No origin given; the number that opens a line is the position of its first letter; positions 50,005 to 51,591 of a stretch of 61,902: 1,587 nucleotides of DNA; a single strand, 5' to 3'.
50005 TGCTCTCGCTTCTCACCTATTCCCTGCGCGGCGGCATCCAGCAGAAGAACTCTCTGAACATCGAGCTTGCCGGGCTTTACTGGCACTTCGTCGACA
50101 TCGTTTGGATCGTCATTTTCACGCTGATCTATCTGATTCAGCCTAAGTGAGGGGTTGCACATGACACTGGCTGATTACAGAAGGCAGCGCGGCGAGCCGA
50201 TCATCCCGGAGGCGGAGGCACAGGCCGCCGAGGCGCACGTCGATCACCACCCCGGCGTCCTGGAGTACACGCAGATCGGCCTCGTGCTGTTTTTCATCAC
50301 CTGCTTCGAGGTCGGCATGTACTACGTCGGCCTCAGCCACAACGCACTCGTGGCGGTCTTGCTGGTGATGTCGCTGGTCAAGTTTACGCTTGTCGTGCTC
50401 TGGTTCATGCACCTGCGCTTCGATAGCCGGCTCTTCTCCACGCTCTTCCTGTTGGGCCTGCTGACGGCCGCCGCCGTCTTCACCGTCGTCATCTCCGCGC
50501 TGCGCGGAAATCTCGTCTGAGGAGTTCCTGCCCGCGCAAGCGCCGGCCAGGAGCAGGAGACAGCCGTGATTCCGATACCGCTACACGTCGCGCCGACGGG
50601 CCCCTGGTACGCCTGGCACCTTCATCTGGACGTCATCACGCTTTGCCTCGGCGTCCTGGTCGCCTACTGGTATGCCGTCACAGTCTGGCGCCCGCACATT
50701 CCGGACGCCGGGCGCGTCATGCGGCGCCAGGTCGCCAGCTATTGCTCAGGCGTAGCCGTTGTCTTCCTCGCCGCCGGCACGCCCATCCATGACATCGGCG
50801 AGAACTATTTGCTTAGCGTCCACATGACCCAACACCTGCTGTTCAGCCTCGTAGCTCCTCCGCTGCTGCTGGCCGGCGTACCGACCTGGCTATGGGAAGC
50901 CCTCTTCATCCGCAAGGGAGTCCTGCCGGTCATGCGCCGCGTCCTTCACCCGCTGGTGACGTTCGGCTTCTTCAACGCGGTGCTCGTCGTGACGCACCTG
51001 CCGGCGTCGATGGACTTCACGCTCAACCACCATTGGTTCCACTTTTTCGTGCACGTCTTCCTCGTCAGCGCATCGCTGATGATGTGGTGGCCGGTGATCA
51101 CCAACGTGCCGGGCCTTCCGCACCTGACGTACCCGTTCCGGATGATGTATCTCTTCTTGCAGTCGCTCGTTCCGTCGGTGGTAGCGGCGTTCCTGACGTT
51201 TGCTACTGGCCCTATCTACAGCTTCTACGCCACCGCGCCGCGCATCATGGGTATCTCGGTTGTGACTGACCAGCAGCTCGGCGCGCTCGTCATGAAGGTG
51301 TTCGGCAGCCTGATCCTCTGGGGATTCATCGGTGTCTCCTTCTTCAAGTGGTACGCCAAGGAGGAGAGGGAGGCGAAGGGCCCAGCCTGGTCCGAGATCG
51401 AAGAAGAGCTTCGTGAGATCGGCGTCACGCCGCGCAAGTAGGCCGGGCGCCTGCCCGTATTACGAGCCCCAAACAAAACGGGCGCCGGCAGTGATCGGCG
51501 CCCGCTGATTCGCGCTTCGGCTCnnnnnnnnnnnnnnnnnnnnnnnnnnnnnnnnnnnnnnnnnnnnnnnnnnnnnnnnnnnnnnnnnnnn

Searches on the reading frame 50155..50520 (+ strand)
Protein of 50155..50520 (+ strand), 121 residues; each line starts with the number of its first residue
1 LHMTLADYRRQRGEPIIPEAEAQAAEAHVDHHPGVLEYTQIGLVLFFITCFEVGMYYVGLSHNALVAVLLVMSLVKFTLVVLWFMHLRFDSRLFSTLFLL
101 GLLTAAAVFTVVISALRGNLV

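Call 3: search_protein_families(library=pfam, proteins=[window:50155-50520:+], max_evalue=0.1)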
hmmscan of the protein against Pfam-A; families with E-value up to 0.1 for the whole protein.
window:50155-50520:+ (121 aa): 1 family
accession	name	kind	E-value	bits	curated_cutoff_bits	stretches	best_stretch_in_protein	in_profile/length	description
PF03626.19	COX4_pro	-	8.4e-11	42.5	28.9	1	43-108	5-70/72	Prokaryotic Cytochrome C oxidase subunit IV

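Call 4: search_protein_families(library=ncbifam, proteins=[window:50155-50520:+], max_evalue=0.1)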
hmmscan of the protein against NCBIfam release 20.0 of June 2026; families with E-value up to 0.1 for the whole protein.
window:50155-50520:+ (121 aa): 2 families
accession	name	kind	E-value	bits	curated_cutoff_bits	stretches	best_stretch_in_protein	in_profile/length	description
TIGR02229.1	caa3_sub_IV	subfamily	9.5e-07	29.5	37.25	1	35-111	7-84/92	caa(3)-type oxidase, subunit IV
NF007077.0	PRK09528.1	subfamily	0.007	14.9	429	1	69-120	324-376/421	galactoside permease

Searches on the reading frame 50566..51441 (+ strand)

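Call 3: search_protein_families(library=pfam, proteins=[window:50566-51441:+], max_evalue=0.1)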
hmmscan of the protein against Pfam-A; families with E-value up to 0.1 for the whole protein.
window:50566-51441:+ (291 aa): 1 family
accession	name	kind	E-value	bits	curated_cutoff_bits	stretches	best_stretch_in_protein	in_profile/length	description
PF09678.15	Caa3_CtaG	-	1.9e-46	158.8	27.7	1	32-264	1-236/237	Cytochrome c oxidase caa3 assembly factor (Caa3_CtaG)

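Call 4: search_protein_families(library=ncbifam, proteins=[window:50566-51441:+], max_evalue=0.1)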
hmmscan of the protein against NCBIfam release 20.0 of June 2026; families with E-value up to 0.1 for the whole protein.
window:50566-51441:+ (291 aa): 1 family
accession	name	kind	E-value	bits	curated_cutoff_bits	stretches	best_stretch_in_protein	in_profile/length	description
TIGR02737.1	caa3_CtaG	equivalog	1.2e-37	130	279.35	2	24-223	16-214/281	cytochrome c oxidase assembly factor CtaG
